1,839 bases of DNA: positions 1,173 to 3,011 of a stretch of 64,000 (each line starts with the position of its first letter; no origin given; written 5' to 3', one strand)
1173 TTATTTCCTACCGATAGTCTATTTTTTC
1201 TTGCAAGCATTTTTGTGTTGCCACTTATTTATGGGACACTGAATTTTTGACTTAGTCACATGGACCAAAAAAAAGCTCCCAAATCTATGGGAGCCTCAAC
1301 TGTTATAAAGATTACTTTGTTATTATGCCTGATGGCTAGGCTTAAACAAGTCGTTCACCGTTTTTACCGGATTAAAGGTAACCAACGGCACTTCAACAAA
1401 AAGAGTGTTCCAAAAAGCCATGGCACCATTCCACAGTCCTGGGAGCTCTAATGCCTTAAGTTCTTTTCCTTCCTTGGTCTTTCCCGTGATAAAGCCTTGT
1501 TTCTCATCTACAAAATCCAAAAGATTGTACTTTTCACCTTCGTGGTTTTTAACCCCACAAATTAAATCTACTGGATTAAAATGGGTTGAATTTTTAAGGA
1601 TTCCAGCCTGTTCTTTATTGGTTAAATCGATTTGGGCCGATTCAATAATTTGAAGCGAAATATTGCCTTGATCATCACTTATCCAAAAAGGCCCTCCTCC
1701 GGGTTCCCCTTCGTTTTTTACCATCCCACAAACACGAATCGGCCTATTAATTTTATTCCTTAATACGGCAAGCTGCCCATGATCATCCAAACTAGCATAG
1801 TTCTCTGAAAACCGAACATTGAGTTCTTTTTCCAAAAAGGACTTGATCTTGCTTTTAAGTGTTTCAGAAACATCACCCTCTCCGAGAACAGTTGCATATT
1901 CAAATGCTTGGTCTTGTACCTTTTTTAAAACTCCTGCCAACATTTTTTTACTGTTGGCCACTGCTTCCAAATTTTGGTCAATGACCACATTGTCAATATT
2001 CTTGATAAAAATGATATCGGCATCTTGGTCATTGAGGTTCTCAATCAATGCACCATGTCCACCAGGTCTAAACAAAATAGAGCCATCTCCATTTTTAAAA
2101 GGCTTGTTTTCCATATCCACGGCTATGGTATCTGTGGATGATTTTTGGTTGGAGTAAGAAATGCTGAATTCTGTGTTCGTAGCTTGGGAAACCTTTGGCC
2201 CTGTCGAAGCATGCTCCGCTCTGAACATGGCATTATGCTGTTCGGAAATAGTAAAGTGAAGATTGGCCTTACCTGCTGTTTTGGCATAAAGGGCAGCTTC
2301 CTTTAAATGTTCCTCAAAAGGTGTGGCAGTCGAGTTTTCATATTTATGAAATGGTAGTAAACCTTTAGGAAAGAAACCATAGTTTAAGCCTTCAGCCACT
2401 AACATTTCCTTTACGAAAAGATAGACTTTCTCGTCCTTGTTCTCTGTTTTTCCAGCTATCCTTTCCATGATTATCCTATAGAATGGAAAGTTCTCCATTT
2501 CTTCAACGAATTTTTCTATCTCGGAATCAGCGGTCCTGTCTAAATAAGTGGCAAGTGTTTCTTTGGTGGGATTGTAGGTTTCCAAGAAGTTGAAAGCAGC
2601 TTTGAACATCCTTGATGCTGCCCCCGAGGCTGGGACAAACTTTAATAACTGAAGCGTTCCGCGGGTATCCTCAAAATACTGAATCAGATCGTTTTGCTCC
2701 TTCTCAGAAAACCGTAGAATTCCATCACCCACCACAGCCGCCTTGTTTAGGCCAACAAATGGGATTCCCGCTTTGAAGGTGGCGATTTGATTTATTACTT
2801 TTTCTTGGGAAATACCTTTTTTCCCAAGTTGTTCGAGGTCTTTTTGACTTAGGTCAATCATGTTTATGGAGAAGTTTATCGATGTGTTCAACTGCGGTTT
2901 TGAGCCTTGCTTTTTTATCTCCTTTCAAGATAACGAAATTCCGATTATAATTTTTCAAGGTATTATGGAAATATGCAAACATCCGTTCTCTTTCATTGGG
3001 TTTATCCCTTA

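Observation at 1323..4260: pnuC / stand-alone NadR-type kinase / DUF4301 / MTH1187-like operon: DUF4301 may be a non-orthologous nucleotidyltransferase in riboside-vitamin salvage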

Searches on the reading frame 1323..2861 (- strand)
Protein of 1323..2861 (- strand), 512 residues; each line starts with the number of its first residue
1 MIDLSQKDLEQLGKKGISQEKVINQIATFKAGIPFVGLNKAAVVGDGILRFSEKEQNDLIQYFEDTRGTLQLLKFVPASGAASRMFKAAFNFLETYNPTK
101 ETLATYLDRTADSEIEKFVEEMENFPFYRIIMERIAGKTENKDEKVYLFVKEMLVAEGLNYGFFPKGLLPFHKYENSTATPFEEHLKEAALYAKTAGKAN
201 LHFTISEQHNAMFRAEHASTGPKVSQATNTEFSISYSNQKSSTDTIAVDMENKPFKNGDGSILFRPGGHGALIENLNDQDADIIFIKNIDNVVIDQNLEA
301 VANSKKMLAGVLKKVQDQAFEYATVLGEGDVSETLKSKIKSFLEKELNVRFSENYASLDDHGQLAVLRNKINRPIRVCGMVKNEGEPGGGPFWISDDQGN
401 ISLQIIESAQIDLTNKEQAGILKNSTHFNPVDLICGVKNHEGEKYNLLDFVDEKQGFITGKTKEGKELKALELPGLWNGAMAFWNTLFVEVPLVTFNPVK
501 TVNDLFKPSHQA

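Call 3: search_protein_families(library=pfam, proteins=[window:1323-2861:-], max_evalue=0.01)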
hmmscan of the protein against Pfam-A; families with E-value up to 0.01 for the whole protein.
window:1323-2861:- (512 aa): 1 family
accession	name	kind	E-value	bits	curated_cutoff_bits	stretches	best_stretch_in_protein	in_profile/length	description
PF14134.11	DUF4301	-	2.8e-216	719.7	27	1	6-511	2-507/507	Domain of unknown function (DUF4301)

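Call 4: search_protein_families(library=ncbifam, proteins=[window:1323-2861:-], max_evalue=0.01)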
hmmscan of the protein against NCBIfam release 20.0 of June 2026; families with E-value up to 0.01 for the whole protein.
window:1323-2861:- (512 aa): 0 families

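Call 7: search_solved_structures(query=window:1323-2861:-, max_evalue=10, show_alignments=2)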
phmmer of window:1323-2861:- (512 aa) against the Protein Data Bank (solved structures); distinct sequences matched with E-value up to 10: 6.
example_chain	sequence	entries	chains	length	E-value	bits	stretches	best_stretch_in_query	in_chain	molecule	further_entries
2a6m_A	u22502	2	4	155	0.81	11.7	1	57-121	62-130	ISHp608 transposase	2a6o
2vhg_A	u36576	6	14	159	0.85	11.6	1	57-121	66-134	TRANSPOSASE ORFA | Putative transposase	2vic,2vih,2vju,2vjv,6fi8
4x3j_A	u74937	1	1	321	0.86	11.6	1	320-365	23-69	Angiopoietin-1 receptor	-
2wqb_A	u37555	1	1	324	0.87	11.5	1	320-365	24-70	ANGIOPOIETIN-1 RECEPTOR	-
2oo8_X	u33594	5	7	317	0.87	11.5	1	320-365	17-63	Angiopoietin-1 receptor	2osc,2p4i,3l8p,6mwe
1fvr_A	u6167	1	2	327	0.9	11.5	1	320-365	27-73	TYROSINE-PROTEIN KINASE TIE-2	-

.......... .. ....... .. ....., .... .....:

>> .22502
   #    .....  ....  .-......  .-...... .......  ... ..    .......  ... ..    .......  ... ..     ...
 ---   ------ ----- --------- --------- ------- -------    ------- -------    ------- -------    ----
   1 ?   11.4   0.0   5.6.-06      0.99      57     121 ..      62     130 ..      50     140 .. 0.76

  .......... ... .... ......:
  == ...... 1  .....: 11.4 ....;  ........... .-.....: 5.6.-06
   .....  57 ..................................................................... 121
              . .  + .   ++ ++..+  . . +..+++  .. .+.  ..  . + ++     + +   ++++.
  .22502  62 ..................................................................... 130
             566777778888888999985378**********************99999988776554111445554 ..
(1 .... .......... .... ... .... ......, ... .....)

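Call 10: find_homologous_proteins(query=window:1323-2861:-, max_evalue=0.00001)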
Query window:1323-2861:- (512 aa): 8000 proteins with E <= 0.00001 among 8000 candidates; the best 120 are listed.
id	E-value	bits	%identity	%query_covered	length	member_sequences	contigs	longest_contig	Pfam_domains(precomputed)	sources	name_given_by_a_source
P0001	0.0e+0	1147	100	100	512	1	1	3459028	PF14134.12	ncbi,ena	-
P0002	2.1e-270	916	79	100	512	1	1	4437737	PF14134.12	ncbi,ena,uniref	ncbi:DUF4301 family protein [Flagellimonas sp.]|uniref:DUF4301 family protein n=1 Tax=Flagellimonas 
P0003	5.5e-269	911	79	100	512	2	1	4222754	PF14134.12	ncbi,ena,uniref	ncbi:DUF4301 family protein [Flagellimonas sp.]|uniref:DUF4301 family protein n=1 Tax=Flagellimonas 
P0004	8.8e-267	904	78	100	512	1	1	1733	PF14134.12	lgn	-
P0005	1.3e-266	903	79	100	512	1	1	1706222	PF14134.12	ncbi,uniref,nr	ncbi:DUF4301 family protein [Flagellimonas algicola]|uniref:DUF4301 family protein n=1 Tax=Flagellim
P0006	8.5e-266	900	77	100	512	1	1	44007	PF14134.12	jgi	jgi:hypothetical protein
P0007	9.8e-265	897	77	100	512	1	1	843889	PF14134.12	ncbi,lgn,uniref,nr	ncbi:DUF4301 family protein [Flagellimonas flava]|uniref:DUF4301 domain-containing protein n=1 Tax=F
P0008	2.3e-264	896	77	100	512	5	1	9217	PF14134.12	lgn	-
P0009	5.7e-264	894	76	100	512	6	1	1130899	PF14134.12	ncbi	-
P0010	7.8e-264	894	76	100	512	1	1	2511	PF14134.12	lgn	-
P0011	2.1e-263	893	77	100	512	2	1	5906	PF14134.12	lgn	-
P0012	2.7e-263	892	77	100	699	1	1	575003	PF14134.12,PF13521.13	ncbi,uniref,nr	ncbi:DUF4301 family protein [Flagellimonas myxillae]|uniref:DUF4301 family protein n=1 Tax=Flagellim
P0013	1.3e-262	890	76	100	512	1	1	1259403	PF14134.12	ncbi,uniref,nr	ncbi:DUF4301 family protein [Flagellimonas sp. S3867]|uniref:DUF4301 family protein n=1 Tax=Flagelli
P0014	1.7e-262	890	77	100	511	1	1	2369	PF14134.12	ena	-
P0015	1.8e-262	889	77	100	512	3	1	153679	PF14134.12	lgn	-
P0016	2.3e-262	889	76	100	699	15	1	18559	PF14134.12,PF13521.13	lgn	-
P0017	3.6e-262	888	77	100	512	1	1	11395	PF14134.12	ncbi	ncbi:MAG: DUF4301 family protein [Allomuricauda sp.]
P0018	1.8e-261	886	77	100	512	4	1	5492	PF14134.12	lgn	-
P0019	1.9e-261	886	76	100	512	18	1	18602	PF14134.12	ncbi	-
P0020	2.9e-261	885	76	100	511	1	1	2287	PF14134.12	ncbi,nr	ncbi:MAG TPA: DUF4301 family protein [Allomuricauda sp.]|nr:DUF4301 family protein [Allomuricauda sp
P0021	5.3e-261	885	76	99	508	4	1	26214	PF14134.12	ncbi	ncbi:MAG: DUF4301 family protein, partial [Flavobacteriaceae bacterium]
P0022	2.0e-260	883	77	100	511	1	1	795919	PF14134.12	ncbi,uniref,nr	ncbi:DUF4301 family protein [[Muricauda] lutisoli]|uniref:DUF4301 family protein n=1 Tax=[Muricauda]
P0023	2.1e-260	883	76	100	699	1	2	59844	PF14134.12,PF13521.13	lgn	-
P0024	2.5e-260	882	76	100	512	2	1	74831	PF14134.12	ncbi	-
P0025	3.3e-260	882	76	100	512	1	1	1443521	PF14134.12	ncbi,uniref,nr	ncbi:DUF4301 domain-containing protein [Flagellimonas aquimarina]|uniref:DUF4301 domain-containing p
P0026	6.6e-260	881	76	100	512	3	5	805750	PF14134.12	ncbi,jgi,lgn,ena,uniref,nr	ncbi:DUF4301 family protein [Flagellimonas olearia]|uniref:DUF4301 domain-containing protein n=1 Tax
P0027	9.5e-260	880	76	100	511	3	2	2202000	PF14134.12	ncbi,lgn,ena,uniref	ncbi:DUF4301 family protein [Flagellimonas oceanensis]|uniref:DUF4301 family protein n=1 Tax=Flagell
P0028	1.0e-259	880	76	100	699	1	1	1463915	PF14134.12,PF13521.13,PF00004.36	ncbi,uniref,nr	ncbi:DUF4301 family protein [Flagellimonas meishanensis]|uniref:DUF4301 family protein n=1 Tax=Flage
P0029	1.2e-259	880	75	100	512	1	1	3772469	PF14134.12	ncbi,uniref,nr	ncbi:hypothetical protein HME9304_01163 [Flagellimonas maritima]|uniref:DUF4301 domain-containing pr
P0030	1.8e-259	880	76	100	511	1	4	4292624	PF14134.12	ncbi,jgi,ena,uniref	ncbi:DUF4301 family protein [Flagellimonas sp.]|uniref:DUF4301 family protein n=1 Tax=Flagellimonas 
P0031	2.0e-259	879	76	100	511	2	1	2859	PF14134.12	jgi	-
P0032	2.4e-259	879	77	100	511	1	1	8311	PF14134.12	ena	-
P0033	2.5e-259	879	76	100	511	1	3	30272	PF14134.12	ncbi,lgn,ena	-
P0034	3.2e-259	879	76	100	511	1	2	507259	PF14134.12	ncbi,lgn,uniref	ncbi:DUF4301 family protein [Muricauda sp. NFXS6]|uniref:DUF4301 family protein n=1 Tax=Allomuricaud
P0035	3.2e-259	879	76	100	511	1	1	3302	PF14134.12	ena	-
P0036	3.2e-259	879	76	100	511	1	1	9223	PF14134.12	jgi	-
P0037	3.4e-259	879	75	100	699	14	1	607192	PF14134.12,PF13521.13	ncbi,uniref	ncbi:DUF4301 family protein [Flagellimonas marina]|uniref:DUF4301 family protein n=1 Tax=Flagellimon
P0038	3.4e-259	879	76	100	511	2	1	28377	PF14134.12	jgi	-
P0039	3.6e-259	879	76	100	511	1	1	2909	PF14134.12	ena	-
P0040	4.1e-259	878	75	100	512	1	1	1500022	PF14134.12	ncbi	ncbi:DUF4301 family protein [Flagellimonas sp. 2504JD4-2]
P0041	5.8e-259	878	76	100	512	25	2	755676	PF14134.12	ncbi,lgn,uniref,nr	ncbi:protein of unknown function [Flagellimonas taeanensis]|uniref:DUF4301 domain-containing protein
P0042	7.9e-259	877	75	100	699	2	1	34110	PF14134.12,PF13521.13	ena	-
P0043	8.6e-259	877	76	100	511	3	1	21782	PF14134.12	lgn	-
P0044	9.1e-259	877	76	100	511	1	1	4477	PF14134.12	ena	-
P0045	9.7e-259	877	76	100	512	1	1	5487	PF14134.12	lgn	-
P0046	1.1e-258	877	75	100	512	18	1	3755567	PF14134.12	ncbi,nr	nr:DUF4301 family protein [Allomuricauda sp.]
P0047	1.2e-258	877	76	100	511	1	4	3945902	PF14134.12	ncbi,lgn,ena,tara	tara:strand:+ start:4711 stop:6246 length:1536 start_codon:yes stop_codon:yes gene_type:complete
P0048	1.4e-258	877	74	100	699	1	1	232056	PF14134.12,PF13521.13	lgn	-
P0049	1.6e-258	876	76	100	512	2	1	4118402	PF14134.12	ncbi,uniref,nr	ncbi:DUF4301 family protein [Flagellimonas eckloniae]|uniref:NAD metabolism ATPase/kinase n=1 Tax=Fl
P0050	1.7e-258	876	76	100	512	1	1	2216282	PF14134.12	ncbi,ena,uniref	ncbi:DUF4301 family protein [Flagellimonas sp.]|uniref:DUF4301 family protein n=1 Tax=Flagellimonas 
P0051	2.3e-258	876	76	100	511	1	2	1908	PF14134.12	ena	-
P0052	2.7e-258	876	77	100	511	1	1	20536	PF14134.12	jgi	-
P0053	3.1e-258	875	75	100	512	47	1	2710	PF14134.12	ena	-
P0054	5.5e-258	875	76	100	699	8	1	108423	PF14134.12,PF13521.13,PF00004.36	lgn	-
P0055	5.5e-258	875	75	100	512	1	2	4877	PF14134.12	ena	-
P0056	6.0e-258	875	76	100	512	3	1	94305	PF14134.12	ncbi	-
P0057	6.0e-258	875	74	100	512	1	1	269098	PF14134.12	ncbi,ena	-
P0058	9.3e-258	874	75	100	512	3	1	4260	PF14134.12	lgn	-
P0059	9.9e-258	874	74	100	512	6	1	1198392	PF14134.12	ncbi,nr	nr:DUF4301 family protein [uncultured Allomuricauda sp.]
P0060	1.4e-257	873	74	100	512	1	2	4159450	PF14134.12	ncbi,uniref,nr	ncbi:DUF4301 family protein [Flagellimonas sp. HMM57]|uniref:DUF4301 family protein n=1 Tax=unclassi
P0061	1.7e-257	873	75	100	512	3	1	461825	PF14134.12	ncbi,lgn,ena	ncbi:DUF4301 family protein [Flagellimonas marinaquae]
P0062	1.8e-257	873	76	100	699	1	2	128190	PF14134.12,PF13521.13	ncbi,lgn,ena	-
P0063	2.1e-257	873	76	100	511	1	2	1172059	PF14134.12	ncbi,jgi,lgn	ncbi:MAG: DUF4301 family protein [Allomuricauda sp.]|jgi:Domain of unknown function (DUF4301)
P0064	2.3e-257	873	75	100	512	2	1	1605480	PF14134.12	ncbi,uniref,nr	ncbi:DUF4301 family protein [Allomuricauda sp. NBRC 101325]|uniref:DUF4301 family protein n=1 Tax=Al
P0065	2.4e-257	873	75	100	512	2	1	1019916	PF14134.12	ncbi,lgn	ncbi:MAG: DUF4301 family protein [Allomuricauda sp.]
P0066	3.4e-257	872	74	100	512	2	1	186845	PF14134.12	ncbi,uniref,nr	ncbi:DUF4301 family protein [Flagellimonas sp. 389]|uniref:DUF4301 family protein n=1 Tax=Flagellimo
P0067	3.5e-257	872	74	100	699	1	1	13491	PF14134.12,PF13521.13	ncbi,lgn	-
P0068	3.8e-257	872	74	100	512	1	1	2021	PF14134.12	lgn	-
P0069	4.6e-257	872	75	100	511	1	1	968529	PF14134.12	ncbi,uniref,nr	ncbi:DUF4301 family protein [Muricauda sp. 334s03]|uniref:DUF4301 family protein n=1 Tax=Flagellimon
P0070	4.8e-257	872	75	100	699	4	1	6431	PF14134.12,PF13521.13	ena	-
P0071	5.8e-257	871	74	100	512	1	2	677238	PF14134.12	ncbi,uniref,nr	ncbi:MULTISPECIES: DUF4301 family protein [Flavobacteriaceae]|uniref:DUF4301 family protein n=1 Tax=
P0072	6.7e-257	871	75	100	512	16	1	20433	PF14134.12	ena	-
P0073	6.7e-257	871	73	100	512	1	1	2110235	PF14134.12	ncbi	ncbi:DUF4301 family protein [Flagellimonas sp. 2504JD1-5]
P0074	9.4e-257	871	75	100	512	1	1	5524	PF14134.12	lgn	-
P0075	1.1e-256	870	73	100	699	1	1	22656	PF14134.12,PF13521.13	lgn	-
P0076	1.2e-256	870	76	100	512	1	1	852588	PF14134.12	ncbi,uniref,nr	ncbi:DUF4301 family protein [Flagellimonas okinawensis]|uniref:DUF4301 family protein n=1 Tax=Flagel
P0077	1.3e-256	870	76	100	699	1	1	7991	PF14134.12,PF13521.13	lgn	-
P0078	1.4e-256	870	75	100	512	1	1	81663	PF14134.12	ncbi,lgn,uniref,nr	ncbi:DUF4301 family protein [Flagellimonas marinaquae]|uniref:DUF4301 family protein n=1 Tax=Flagell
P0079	1.4e-256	870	75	100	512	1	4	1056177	PF14134.12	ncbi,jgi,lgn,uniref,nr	ncbi:DUF4301 family protein [Allomuricauda sp. ARW1Y1]|jgi:hypothetical protein|uniref:DUF4301 famil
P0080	1.9e-256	870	75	100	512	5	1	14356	PF14134.12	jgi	jgi:hypothetical protein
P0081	2.3e-256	869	74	100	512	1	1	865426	PF14134.12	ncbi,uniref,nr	ncbi:DUF4301 family protein [Flagellimonas crocea]|uniref:DUF4301 family protein n=1 Tax=Flagellimon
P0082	4.9e-256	868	75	100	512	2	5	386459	PF14134.12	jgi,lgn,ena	jgi:hypothetical protein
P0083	5.4e-256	868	75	100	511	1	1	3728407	PF14134.12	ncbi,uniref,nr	ncbi:DUF4301 family protein [Flagellimonas marinaquae]|uniref:DUF4301 family protein n=1 Tax=Flagell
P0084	5.5e-256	868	75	100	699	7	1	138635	PF14134.12,PF13521.13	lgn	-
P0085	7.8e-256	868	76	100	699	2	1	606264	PF14134.12,PF13521.13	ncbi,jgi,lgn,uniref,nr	ncbi:DUF4301 family protein [Flagellimonas beolgyonensis]|uniref:DUF4301 family protein n=1 Tax=Flag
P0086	8.6e-256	867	74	100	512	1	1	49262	PF14134.12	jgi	-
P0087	3.3e-255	866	75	100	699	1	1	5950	PF14134.12,PF13521.13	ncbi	-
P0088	4.3e-255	865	76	100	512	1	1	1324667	PF14134.12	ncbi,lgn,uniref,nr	ncbi:DUF4301 family protein [Flagellimonas pacifica]|uniref:DUF4301 domain-containing protein n=1 Ta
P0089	6.5e-255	865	74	100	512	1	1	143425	PF14134.12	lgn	-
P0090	6.6e-255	865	74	100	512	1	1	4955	PF14134.12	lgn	-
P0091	1.2e-254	864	74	100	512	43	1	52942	PF14134.12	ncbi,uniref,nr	ncbi:DUF4301 family protein [Flagellimonas abyssi]|uniref:DUF4301 family protein n=1 Tax=Flagellimon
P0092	2.1e-254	863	75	100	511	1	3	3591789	PF14134.12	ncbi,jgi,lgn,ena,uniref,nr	ncbi:hypothetical protein MACH07_09400 [Flagellimonas marinaquae]|uniref:DUF4301 domain-containing p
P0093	2.3e-254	863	75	100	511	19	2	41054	PF14134.12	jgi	jgi:hypothetical protein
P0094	2.9e-254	862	74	100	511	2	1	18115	PF14134.12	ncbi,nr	ncbi:MAG: DUF4301 family protein [Algicola sp.]|nr:DUF4301 family protein [Algicola sp.]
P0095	3.8e-254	862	74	100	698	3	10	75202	PF14134.12,PF13521.13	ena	-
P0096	6.0e-254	861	74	100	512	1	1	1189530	PF14134.12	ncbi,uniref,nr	ncbi:DUF4301 family protein [Allomuricauda sp. F6463D]|uniref:DUF4301 family protein n=1 Tax=Allomur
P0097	1.1e-253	860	75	100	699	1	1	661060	PF14134.12,PF13521.13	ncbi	ncbi:MAG: DUF4301 family protein [Allomuricauda sp.]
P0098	1.4e-253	860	74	100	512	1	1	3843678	PF14134.12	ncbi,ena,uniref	ncbi:DUF4301 family protein [Flagellimonas sp.]|uniref:DUF4301 family protein n=1 Tax=Flagellimonas 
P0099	2.3e-252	856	74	100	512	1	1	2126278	PF14134.12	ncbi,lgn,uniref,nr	ncbi:DUF4301 family protein [Flagellimonas meridianipacifica]|uniref:Uncharacterized protein DUF4301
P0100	2.7e-251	853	75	100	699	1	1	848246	PF14134.12,PF13521.13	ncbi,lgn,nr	nr:DUF4301 family protein [Allomuricauda sp.]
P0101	3.7e-250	849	72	100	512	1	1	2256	PF14134.12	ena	-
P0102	1.2e-248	844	72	100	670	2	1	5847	PF14134.12,PF13521.13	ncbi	-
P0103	1.7e-248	843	72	100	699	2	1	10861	PF14134.12,PF13521.13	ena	-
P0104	3.6e-248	842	72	100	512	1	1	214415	PF14134.12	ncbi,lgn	ncbi:MAG: DUF4301 family protein [Bacteroidota bacterium]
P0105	5.1e-248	842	71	100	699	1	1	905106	PF14134.12,PF13521.13,PF00004.36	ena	-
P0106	1.4e-246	837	72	100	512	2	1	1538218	PF14134.12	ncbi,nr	nr:DUF4301 family protein [uncultured Allomuricauda sp.]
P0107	1.5e-246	837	72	100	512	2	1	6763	PF14134.12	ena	-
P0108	1.3e-245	834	71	100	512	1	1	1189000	PF14134.12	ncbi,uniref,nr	ncbi:DUF4301 family protein [Flagellimonas nanhaiensis]|uniref:DUF4301 family protein n=1 Tax=Flagel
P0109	1.4e-243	827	70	100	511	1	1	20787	PF14134.12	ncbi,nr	nr:DUF4301 family protein [Allomuricauda sp.]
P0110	2.3e-243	826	71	100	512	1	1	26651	PF14134.12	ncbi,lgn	ncbi:MAG: DUF4301 family protein [Bacteroidota bacterium]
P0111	2.9e-242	823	71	100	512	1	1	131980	PF14134.12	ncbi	ncbi:MAG: DUF4301 family protein [Bacteroidota bacterium]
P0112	3.0e-242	823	71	100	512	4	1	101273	PF14134.12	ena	-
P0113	5.4e-242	822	70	100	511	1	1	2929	PF14134.12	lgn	-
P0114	3.5e-241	819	71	100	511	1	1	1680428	PF14134.12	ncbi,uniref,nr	ncbi:DUF4301 family protein [Flagellimonas allohymeniacidonis]|uniref:DUF4301 family protein n=1 Tax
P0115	8.5e-240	815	71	100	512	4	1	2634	PF14134.12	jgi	jgi:hypothetical protein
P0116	1.2e-239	814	71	100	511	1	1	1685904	PF14134.12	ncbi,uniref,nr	ncbi:DUF4301 family protein [Croceitalea rosinachiae]|uniref:DUF4301 family protein n=1 Tax=Croceita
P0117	1.2e-238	811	72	96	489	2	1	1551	PF14134.12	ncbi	ncbi:MAG: DUF4301 family protein, partial [Bacteroidota bacterium]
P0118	1.9e-238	810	71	100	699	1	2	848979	PF14134.12,PF13521.13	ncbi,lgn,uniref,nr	ncbi:DUF4301 family protein [Croceitalea sp. MTPC9]|uniref:DUF4301 family protein n=1 Tax=unclassifi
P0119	2.7e-238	810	70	100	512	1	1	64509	PF14134.12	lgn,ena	-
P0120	3.6e-238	809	70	100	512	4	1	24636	PF14134.12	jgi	-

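Call 13: find_related_loci(query=A1, collection=genome_contigs, flank=8000)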
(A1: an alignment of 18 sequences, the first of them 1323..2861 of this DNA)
Query A1 (512 aa) in genome_contigs; peptide patterns used: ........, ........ (x = any residue, [..] = any of these).
600 stretches matched a pattern (row limit reached: there are more); 598 encode a relative of the query (tblastn E <= 1e-3); the best 80 are kept; 80 distinct loci.
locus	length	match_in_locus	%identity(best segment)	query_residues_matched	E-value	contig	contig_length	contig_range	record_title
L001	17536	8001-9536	76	1-512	0e+0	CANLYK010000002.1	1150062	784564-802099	uncultured Muricauda sp. isolate 3-951-3Z.fasta genome assembly, contig: NODE_2, whole genome shotgun sequence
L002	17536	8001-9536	75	1-512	0e+0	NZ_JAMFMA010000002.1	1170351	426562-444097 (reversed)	Flagellimonas spongiicola strain 2012CJ35-5 2, whole genome shotgun sequence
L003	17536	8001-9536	66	1-512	0e+0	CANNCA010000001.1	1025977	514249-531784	uncultured Flavobacteriaceae bacterium isolate N2Y089-1.fasta genome assembly, contig: NODE_1, whole genome shotgun sequ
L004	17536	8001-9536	66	1-512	0e+0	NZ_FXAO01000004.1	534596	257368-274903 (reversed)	Arenibacter troitsensis strain DSM 19835, whole genome shotgun sequence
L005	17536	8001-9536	66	1-512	0e+0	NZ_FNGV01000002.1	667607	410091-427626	Kriegella aquimaris strain DSM 19886, whole genome shotgun sequence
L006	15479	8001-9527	66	4-512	0e+0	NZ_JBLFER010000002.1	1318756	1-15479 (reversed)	Maribacter sp. 2308TA10-17 2308TA10-17_2, whole genome shotgun sequence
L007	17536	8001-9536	65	1-512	0e+0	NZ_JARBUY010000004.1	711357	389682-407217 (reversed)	Maribacter polysaccharolyticus strain D37 NODE_4_length_711357_cov_107.775346, whole genome shotgun sequence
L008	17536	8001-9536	64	1-512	0e+0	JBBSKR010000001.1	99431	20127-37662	MAG: Flavobacteriales bacterium isolate metawrap_LS4_20 metawrap_LS4_20_K_1136189_L_99431_cov_13.6982, whole genome shot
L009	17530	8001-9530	66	1-511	0e+0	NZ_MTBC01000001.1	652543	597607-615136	Croceivirga radicis strain HSG9 contig1, whole genome shotgun sequence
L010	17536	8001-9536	64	1-512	0e+0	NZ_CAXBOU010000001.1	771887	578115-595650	MAG: uncultured Maribacter sp. isolate ERR2762185_binner13_Refined_17 ERZ3422319.1, whole genome shotgun sequence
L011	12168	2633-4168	64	1-512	0e+0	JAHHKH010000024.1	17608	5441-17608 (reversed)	MAG: Maribacter sp. isolate IDS-26 SC9687-89-91_k127_369156, whole genome shotgun sequence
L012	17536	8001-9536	65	1-512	0e+0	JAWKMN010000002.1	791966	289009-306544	MAG: Flavobacteriaceae bacterium isolate AC1.125 AC1.125.fa-2, whole genome shotgun sequence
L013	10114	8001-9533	64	1-511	0e+0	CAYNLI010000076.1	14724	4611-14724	MAG TPA_asm: uncultured Flavobacteriaceae bacterium isolate binchicken_co67_234 genome assembly, contig: NODE_4232_lengt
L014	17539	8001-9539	64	1-512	0e+0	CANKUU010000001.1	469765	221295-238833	uncultured Flavobacteriaceae bacterium isolate 2-1852.fasta genome assembly, contig: NODE_1, whole genome shotgun sequen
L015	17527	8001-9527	64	1-512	0e+0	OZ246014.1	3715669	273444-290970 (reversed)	MAG: Croceivirga sp. isolate 5c42355b-214f-460b-bc36-9640d60be6b8 genome assembly, chromosome: 1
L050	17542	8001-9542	47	2-511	9e-163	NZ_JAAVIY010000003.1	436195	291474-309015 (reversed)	Flavobacterium selenitireducens strain D33 scaffold145_len436195_cov405_read100_maxK100_1, whole genome shotgun sequence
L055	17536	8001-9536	47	4-511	1e-159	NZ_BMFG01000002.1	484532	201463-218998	Flavobacterium orientale strain CGMCC 1.12506 sequence02, whole genome shotgun sequence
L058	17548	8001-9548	48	2-511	7e-158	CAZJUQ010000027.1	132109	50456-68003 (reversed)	MAG TPA_asm: uncultured Lentimicrobiaceae bacterium isolate binchicken_co219_298 genome assembly, contig: k141_850172, w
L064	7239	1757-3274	50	4-511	9e-157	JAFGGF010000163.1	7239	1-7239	MAG: Prolixibacteraceae bacterium isolate Zod_Metabat.1376 k87_2774675, whole genome shotgun sequence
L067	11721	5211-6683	48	4-511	7e-156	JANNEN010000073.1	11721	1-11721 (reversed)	MAG: Emticicia sp. isolate OTE_75_metabat_385 OTE_75_k141_351753, whole genome shotgun sequence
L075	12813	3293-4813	49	1-511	3e-154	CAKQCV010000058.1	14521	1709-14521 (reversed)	MAG: uncultured Prevotella sp. isolate REFINED_METABAT215_TOP10_CONTIGS_1500_ASSEMBLY_K77_MERGED__Hadza_PheChl_Fiber-Had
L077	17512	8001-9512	50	4-511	7e-154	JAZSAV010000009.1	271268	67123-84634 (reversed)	MAG: Prevotella sp. isolate T1900044930_TS20190396.MAGScoT_cleanbin_000002 SGB_3420_k141_3664951, whole genome shotgun s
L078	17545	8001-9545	48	4-511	6e-154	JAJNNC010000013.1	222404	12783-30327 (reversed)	Catalimonadaceae bacterium JC749 13, whole genome shotgun sequence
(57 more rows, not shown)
